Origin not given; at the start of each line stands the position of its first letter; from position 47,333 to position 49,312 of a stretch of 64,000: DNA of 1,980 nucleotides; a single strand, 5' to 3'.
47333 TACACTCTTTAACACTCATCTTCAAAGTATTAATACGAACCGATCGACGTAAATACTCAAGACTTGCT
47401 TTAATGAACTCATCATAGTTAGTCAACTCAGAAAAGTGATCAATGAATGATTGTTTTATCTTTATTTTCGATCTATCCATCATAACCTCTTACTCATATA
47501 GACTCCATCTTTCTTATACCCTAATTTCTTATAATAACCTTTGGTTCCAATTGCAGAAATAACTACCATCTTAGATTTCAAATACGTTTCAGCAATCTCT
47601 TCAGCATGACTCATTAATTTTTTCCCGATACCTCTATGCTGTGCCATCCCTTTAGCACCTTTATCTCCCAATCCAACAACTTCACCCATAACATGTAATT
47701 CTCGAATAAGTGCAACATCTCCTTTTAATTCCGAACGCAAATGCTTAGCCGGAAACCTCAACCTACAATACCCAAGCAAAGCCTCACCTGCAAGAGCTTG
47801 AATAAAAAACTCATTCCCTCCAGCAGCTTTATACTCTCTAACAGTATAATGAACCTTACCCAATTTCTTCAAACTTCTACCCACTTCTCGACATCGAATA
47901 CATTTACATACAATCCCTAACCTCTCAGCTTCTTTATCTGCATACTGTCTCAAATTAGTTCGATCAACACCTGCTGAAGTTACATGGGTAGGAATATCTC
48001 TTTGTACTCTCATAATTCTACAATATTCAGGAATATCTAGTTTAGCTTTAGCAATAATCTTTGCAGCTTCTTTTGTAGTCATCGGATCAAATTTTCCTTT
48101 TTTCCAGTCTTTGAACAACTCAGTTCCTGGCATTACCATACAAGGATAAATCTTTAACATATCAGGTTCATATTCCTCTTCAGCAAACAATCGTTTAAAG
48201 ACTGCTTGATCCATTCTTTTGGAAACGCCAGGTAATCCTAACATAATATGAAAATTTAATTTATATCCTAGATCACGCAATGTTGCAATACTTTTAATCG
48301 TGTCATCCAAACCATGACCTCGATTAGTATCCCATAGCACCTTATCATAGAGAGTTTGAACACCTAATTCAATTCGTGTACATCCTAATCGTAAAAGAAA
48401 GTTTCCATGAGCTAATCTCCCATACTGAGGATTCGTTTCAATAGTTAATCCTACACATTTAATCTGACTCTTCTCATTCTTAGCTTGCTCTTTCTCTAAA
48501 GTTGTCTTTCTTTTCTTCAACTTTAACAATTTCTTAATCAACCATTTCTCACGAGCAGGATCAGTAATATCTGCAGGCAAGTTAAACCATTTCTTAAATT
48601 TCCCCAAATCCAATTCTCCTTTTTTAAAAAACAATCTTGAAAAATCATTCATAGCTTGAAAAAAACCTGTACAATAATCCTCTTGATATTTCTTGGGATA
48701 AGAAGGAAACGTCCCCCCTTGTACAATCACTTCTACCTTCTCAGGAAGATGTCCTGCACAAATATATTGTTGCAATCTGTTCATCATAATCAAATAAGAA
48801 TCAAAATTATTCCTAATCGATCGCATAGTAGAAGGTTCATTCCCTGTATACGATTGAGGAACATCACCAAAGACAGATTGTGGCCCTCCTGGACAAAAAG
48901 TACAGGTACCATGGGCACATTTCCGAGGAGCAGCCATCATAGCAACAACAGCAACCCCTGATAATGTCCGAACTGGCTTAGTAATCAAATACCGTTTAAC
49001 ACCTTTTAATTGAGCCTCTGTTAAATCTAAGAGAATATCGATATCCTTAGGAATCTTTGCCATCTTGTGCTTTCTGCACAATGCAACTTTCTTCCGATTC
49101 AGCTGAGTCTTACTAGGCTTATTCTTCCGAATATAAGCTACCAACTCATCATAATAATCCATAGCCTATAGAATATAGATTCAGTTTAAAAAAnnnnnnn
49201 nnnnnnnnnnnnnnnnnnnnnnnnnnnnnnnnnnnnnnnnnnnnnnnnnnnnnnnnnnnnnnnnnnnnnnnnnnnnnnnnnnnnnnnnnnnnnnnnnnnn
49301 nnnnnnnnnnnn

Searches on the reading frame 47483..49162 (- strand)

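Call 78: search_protein_families(library=pfam, proteins=[window:47483-49162:-], max_evalue=0.001)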
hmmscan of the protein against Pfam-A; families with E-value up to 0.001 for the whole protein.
window:47483-49162:- (560 aa): 6 families
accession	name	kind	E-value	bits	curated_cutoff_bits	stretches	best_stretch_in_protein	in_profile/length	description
PF16199.10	Radical_SAM_C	-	8.7e-19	67.8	31.9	1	333-413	1-84/85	Radical_SAM C-terminal domain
PF04055.27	Radical_SAM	-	3.2e-13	50.6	29.5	1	226-317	73-158/166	Radical SAM superfamily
PF23613.1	ELP3_N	-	7.8e-10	39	27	1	12-66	14-69/70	ELP3 N-terminal domain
PF13673.13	Acetyltransf_10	-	2.9e-05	24.5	23.6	1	507-553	63-111/128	Acetyltransferase (GNAT) domain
PF13508.13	Acetyltransf_7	-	9.7e-05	23.1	27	1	507-551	40-84/84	Acetyltransferase (GNAT) domain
PF00583.31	Acetyltransf_1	-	0.00019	22.1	20.7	1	447-549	27-116/116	Acetyltransferase (GNAT) family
